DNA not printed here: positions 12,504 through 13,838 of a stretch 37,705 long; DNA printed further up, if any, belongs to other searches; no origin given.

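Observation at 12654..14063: Complete Csl4 exosome cap subunit fused in frame to an RGG box, a CxxC-x17-CxxC module, an RRM and a GAR tail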

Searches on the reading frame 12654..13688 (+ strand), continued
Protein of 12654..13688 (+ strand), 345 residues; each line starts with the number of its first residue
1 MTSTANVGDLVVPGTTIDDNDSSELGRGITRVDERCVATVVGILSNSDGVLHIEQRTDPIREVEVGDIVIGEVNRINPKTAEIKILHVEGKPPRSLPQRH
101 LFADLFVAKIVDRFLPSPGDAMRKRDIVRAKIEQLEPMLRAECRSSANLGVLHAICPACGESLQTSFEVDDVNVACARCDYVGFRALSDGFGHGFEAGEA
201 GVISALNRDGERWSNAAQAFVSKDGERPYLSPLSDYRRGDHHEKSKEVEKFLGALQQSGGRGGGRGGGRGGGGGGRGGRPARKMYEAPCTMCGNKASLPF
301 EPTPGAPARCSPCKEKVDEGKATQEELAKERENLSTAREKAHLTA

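Call 66: list_cluster_members(proteins=[P0157, P0199, P0213, P0155, P0152, P0190, P0208, P0141, P0159, P0161])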
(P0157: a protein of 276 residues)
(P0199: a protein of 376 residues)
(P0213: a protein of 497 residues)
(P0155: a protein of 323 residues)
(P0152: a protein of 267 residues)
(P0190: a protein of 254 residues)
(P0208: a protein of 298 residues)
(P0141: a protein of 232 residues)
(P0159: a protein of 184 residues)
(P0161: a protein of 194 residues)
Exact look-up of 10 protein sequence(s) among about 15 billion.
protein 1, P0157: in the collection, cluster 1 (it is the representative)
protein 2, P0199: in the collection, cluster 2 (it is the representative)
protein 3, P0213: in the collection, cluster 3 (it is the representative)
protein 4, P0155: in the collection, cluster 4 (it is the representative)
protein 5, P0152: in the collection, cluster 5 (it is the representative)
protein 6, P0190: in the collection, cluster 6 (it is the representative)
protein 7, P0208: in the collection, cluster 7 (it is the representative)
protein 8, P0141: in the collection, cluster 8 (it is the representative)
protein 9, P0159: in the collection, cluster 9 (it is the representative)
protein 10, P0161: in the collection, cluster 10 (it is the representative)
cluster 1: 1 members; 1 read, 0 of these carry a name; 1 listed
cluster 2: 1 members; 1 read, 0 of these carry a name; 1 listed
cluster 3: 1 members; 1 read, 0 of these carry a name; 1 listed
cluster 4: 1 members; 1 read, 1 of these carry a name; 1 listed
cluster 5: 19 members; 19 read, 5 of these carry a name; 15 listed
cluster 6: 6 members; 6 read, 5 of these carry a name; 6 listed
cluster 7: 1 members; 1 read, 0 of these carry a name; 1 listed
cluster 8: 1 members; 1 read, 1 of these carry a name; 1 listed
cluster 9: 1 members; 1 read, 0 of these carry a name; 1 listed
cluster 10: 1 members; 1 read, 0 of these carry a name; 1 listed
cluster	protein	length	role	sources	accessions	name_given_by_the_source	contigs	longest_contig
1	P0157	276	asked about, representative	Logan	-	-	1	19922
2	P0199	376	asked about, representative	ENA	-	-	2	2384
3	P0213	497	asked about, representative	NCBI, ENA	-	-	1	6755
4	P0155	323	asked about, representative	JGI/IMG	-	exosome complex component CSL4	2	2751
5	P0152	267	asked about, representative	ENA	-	-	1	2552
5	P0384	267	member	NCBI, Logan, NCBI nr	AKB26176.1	exosome complex RNA-binding protein Csl4 [Methanosarcina sp. MTP4]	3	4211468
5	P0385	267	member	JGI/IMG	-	exosome complex component CSL4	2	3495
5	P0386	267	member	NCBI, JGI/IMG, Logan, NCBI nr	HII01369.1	TPA: exosome complex RNA-binding protein Csl4 [Methanosarcinaceae archaeon] | exosome complex RNA-binding protein Csl4 [Methanosarcinaceae archaeon]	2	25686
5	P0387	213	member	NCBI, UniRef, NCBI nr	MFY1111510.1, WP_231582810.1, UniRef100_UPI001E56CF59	MAG: exosome complex RNA-binding protein Csl4 [Methanosarcinaceae archaeon] | exosome complex RNA-binding protein Csl4 n=1 Tax=Methanosarcina sp. MTP4 TaxID=1434100 ... | exosome complex RNA-binding protein Csl4 [Methanosarcina sp. MTP4]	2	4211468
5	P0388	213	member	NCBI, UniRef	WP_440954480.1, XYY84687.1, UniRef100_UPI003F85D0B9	exosome complex RNA-binding protein Csl4 [Methanosarcina sp. Mfa9] | exosome complex RNA-binding protein Csl4 n=1 Tax=Methanosarcina sp. Mfa9 TaxID=3439063 ...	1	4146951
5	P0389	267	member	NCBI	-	-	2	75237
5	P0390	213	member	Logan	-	-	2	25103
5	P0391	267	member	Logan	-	-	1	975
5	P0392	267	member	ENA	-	-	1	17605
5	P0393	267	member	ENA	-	-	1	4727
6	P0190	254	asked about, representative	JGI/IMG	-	exosome complex component CSL4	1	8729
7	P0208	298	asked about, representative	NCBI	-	-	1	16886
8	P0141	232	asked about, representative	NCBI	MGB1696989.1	MAG: CxxC-x17-CxxC domain-containing protein [Thermoplasmatota archaeon]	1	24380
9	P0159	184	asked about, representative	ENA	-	-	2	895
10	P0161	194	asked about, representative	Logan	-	-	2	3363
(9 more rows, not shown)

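Call 68: find_encoding_contigs(protein=P0283, flank=4000, max_places=2)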
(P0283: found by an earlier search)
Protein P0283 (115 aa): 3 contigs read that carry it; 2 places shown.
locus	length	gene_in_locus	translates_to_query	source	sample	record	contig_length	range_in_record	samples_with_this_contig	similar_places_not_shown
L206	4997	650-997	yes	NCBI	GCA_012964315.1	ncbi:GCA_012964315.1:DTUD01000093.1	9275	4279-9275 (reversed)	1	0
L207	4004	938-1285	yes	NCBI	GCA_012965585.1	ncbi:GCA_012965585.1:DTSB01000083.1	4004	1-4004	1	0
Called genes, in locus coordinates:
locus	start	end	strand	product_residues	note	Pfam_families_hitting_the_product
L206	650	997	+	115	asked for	PF00076:RRM_1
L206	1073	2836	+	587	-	PF04055:Radical_SAM (weak)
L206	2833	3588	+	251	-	PF03167:UDG (weak)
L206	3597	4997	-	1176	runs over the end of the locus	PF00082:Peptidase_S8, PF01483:P_proprotein, PF18884:TSP3_bac (weak), PF11617:Cu-binding_MopE, PF18884:TSP3_bac (weak), PF11617:Cu-binding_MopE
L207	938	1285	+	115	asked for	PF00076:RRM_1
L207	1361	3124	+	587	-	PF04055:Radical_SAM (weak)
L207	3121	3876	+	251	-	PF03167:UDG (weak)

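Call 76: find_encoding_contigs(protein=P0387, flank=4000, max_places=1)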
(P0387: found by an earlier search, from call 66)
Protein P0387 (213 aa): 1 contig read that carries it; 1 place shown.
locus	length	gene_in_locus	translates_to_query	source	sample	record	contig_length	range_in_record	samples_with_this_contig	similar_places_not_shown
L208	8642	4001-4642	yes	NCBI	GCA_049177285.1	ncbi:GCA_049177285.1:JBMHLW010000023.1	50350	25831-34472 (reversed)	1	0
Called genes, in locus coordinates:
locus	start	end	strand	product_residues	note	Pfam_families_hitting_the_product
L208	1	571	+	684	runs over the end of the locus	PF02663:FmdE (weak)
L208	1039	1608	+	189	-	PF00156:Pribosyltran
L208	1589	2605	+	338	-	PF01866:Diphthamide_syn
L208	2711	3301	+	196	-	PF01170:UPF0020 (weak), PF05175:MTS, PF06325:PrmA, PF13847:Methyltransf_31, PF08241:Methyltransf_11 (weak), PF13649:Methyltransf_25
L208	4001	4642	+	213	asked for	PF14382:ECR1_N, PF10447:EXOSC1 (faint)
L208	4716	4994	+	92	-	PF13656:RNA_pol_L_2, PF01193:RNA_pol_L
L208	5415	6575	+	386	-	PF00155:Aminotran_1_2, PF05889:SepSecS, PF00266:Aminotran_5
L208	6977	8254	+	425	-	PF01637:ATPase_2 (faint), PF13173:AAA_14, PF13635:DUF4143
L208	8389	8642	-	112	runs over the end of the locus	-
